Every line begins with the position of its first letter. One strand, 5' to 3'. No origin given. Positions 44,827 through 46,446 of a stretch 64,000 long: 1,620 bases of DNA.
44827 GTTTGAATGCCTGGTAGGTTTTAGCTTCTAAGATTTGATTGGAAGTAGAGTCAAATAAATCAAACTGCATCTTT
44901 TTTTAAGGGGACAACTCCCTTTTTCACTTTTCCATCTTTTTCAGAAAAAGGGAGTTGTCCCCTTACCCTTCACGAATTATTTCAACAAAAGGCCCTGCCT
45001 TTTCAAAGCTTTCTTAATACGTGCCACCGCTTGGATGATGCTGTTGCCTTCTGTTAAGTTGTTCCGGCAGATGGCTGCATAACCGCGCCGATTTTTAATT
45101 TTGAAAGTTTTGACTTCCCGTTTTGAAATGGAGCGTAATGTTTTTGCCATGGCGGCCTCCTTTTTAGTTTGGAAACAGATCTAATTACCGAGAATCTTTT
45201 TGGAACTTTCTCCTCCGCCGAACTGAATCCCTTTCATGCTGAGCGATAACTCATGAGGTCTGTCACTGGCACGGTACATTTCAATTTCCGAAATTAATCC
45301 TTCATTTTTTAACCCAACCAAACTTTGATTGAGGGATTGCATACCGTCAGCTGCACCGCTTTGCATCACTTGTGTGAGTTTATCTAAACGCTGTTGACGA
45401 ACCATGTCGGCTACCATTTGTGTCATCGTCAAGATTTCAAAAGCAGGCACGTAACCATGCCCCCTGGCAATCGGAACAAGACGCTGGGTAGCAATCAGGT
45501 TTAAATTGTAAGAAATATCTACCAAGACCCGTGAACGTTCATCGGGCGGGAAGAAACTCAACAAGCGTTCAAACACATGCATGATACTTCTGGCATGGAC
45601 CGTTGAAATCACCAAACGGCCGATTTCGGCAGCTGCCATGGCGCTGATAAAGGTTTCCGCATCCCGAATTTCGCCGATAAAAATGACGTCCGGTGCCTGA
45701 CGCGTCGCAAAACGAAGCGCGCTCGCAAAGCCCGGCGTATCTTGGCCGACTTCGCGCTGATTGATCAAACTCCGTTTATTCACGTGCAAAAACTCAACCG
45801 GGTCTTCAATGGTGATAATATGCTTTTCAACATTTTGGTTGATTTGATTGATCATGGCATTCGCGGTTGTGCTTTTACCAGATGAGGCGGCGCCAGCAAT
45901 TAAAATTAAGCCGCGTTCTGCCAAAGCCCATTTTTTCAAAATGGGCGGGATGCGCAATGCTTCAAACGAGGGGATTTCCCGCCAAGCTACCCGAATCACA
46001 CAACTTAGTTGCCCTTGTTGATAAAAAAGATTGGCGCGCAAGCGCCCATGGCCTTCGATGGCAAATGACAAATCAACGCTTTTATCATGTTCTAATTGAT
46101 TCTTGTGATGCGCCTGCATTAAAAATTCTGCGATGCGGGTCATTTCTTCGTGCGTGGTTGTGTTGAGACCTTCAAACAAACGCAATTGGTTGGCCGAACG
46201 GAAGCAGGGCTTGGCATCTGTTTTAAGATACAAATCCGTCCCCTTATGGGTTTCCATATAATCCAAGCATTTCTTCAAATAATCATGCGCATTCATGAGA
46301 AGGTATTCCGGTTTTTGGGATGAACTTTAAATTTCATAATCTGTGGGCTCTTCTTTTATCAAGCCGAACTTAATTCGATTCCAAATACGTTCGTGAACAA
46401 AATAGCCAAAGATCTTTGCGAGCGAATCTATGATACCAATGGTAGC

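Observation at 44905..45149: Unannotated 57-aa highly basic ORF with a strong RBS, followed by a 20-bp perfect palindrome, upstream of the UDG gene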

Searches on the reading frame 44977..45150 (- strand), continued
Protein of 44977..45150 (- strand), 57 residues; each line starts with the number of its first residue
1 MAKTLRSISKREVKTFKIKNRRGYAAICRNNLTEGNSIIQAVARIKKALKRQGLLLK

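Call 89: find_encoding_contigs(protein=P0005, flank=1500, max_places=2)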
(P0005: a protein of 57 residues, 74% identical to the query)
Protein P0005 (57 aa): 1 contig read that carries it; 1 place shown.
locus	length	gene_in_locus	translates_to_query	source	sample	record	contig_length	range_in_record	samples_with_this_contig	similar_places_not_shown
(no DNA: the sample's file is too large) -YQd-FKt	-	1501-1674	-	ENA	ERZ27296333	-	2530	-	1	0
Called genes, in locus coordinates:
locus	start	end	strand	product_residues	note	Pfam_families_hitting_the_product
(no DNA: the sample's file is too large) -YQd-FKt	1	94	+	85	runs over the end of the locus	PF05768:Glrx-like, PF00462:Glutaredoxin, PF13417:GST_N_3 (weak), PF04908:SH3BGR (faint)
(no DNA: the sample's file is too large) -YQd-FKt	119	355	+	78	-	PF09834:DUF2061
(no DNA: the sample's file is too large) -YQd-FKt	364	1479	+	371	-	PF00437:T2SSE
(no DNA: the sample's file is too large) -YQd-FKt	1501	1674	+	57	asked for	-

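Call 90: find_encoding_contigs(protein=P0008, flank=1500, max_places=2)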
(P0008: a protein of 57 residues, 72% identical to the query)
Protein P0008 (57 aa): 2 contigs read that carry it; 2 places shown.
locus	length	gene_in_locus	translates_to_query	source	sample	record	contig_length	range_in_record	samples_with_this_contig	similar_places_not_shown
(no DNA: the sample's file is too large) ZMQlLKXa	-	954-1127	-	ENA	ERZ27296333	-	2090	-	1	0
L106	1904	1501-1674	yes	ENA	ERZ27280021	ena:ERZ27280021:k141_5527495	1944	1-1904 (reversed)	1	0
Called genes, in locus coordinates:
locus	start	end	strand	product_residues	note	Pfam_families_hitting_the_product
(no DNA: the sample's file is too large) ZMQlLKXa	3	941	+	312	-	?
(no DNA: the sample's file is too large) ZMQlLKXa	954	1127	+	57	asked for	-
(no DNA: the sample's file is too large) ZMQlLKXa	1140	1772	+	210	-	PF03167:UDG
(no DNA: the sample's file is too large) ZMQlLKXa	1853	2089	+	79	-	?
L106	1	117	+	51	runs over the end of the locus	?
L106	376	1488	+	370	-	PF00437:T2SSE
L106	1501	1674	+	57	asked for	-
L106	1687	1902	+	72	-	?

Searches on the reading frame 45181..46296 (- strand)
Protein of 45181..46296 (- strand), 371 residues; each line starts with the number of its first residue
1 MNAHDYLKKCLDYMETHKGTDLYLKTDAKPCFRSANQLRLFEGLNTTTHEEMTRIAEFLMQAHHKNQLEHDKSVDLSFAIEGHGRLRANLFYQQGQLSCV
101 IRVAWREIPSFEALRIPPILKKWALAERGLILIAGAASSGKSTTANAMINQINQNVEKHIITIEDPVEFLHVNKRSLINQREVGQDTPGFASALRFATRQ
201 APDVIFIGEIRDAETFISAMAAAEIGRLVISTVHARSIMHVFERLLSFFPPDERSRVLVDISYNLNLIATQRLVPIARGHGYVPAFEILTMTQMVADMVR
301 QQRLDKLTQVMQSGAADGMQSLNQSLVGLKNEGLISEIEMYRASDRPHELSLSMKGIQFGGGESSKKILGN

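Call 3: search_protein_families(library=pfam, proteins=[window:45181-46296:-], max_evalue=1)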
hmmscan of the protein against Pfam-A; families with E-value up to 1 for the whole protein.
window:45181-46296:- (371 aa): 15 families
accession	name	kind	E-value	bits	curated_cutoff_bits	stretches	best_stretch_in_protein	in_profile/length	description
PF00437.27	T2SSE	-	2.2e-33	115.9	24.9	1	124-276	138-280/370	Type II/IV secretion system protein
PF00004.35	AAA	-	0.00011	23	21.2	1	131-210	1-66/131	ATPase family associated with various cellular activities (AAA)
PF01926.29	MMR_HSR1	-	0.0013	19.3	21.9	1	131-205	2-57/113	50S ribosome-binding GTPase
PF20720.3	nSTAND3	-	0.0024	18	27.2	1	124-172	13-60/155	Novel STAND NTPase 3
PF13191.12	AAA_16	-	0.0043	18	32.6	1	129-258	25-136/167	AAA ATPase domain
PF01580.24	FtsK_SpoIIIE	-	0.0097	15.8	24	1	123-149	38-60/221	FtsK/SpoIIIE family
PF13401.12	AAA_22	-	0.014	16.2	27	1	127-167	4-43/130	AAA domain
PF13555.12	AAA_29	-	0.02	15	27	1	122-149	16-43/61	P-loop containing region of AAA domain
PF03796.21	DnaB_C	-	0.029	14.2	27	1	125-228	16-117/255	DnaB-like helicase C terminal domain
PF13173.12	AAA_14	-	0.048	14.1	27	1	129-218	3-79/129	AAA domain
PF02283.22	CobU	-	0.052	13.5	27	1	131-156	1-26/168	Cobinamide kinase / cobinamide phosphate guanyltransferase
PF10412.15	TrwB_AAD_bind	-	0.067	12.5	20.5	1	126-161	13-48/387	Type IV secretion-system coupling protein DNA-binding domain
PF08433.16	KTI12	-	0.08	12.9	22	1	130-167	3-40/271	Chromatin associated protein KTI12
PF06414.18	Zeta_toxin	-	0.094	12.6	22.3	1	130-169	18-56/199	Zeta toxin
PF13521.12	AAA_28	-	0.15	12.7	27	1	131-152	2-23/164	AAA domain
